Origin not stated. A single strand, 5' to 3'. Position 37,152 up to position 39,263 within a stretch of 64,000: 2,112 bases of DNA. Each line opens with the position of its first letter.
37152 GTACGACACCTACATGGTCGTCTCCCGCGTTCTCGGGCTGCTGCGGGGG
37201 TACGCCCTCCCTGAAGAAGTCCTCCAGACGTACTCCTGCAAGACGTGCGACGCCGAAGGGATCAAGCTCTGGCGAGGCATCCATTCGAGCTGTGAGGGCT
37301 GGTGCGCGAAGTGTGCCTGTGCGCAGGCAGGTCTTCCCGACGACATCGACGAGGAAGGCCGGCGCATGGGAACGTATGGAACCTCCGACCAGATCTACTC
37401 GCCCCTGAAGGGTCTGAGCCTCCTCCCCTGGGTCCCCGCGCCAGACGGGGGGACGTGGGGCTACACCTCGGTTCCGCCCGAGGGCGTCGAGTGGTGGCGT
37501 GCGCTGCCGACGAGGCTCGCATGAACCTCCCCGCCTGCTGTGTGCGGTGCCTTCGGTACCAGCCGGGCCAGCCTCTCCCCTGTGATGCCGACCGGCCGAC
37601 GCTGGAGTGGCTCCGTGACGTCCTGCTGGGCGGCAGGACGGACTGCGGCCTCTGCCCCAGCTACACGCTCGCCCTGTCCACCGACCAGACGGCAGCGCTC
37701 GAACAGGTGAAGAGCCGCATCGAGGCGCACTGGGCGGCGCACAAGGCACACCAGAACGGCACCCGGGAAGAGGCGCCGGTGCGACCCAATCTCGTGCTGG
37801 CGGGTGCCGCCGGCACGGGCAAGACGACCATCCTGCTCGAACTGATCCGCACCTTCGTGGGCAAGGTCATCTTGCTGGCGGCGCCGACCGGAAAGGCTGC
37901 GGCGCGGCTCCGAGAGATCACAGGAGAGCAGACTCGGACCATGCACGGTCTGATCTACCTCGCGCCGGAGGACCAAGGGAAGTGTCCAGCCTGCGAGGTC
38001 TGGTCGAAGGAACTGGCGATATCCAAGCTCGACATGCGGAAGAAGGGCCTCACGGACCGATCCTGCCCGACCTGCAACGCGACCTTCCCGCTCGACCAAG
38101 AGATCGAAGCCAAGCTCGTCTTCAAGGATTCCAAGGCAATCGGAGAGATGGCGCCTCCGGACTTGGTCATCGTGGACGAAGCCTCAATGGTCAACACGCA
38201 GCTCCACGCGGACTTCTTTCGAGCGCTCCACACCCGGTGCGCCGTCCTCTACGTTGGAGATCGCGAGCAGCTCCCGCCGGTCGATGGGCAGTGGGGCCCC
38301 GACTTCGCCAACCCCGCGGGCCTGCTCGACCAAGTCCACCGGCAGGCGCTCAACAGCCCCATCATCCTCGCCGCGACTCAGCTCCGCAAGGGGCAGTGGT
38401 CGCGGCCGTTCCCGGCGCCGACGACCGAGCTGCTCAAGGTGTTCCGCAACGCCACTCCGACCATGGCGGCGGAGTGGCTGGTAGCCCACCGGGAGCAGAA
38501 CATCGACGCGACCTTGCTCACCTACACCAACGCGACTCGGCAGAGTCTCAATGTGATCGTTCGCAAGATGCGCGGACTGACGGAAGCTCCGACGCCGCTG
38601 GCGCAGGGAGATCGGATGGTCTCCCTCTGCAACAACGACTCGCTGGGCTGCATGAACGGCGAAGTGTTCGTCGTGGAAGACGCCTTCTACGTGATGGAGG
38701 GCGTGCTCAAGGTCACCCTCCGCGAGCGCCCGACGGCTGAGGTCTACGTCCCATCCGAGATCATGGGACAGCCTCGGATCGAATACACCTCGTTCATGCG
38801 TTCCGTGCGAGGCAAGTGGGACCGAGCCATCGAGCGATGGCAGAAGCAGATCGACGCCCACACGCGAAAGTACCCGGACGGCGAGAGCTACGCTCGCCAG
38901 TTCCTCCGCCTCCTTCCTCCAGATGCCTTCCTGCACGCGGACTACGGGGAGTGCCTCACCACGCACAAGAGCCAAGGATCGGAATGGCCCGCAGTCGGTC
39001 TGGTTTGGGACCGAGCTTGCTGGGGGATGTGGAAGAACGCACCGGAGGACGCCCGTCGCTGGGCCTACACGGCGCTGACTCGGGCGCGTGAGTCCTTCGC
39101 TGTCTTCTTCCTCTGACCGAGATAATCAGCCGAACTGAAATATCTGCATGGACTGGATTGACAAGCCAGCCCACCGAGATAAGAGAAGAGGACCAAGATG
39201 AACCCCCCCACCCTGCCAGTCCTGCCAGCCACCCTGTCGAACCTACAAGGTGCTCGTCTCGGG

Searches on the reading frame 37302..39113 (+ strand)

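Call 50: search_protein_families(library=pfam, proteins=[window:37302-39113:+], max_evalue=0.001)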
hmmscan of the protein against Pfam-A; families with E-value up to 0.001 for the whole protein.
window:37302-39113:+ (604 aa): 8 families
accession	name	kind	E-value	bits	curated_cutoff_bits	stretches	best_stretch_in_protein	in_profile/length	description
PF13604.12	AAA_30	-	1.9e-24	86.9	27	1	165-366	22-173/191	AAA domain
PF13245.12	AAA_19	-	2.6e-24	86.4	25.1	1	160-327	10-132/134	AAA domain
PF13538.12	UvrD_C_2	-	3.9e-11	43.1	27.4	1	550-597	3-47/52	UvrD-like helicase C-terminal domain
PF01443.25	Viral_helicase1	-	1.9e-09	38.1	21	0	550-601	178-226/228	Viral superfamily 1 RNA helicase core domain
PF13086.12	AAA_11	-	6.4e-06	26.6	27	0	277-327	205-253/257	AAA domain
PF00580.27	UvrD-helicase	-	0.0002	21.5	23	0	159-207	12-65/271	UvrD/REP helicase N-terminal domain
PF13401.12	AAA_22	-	0.00082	20.1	27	0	163-203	7-50/130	AAA domain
PF13191.12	AAA_16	-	0.00083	20.3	32.6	0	145-190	10-54/167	AAA ATPase domain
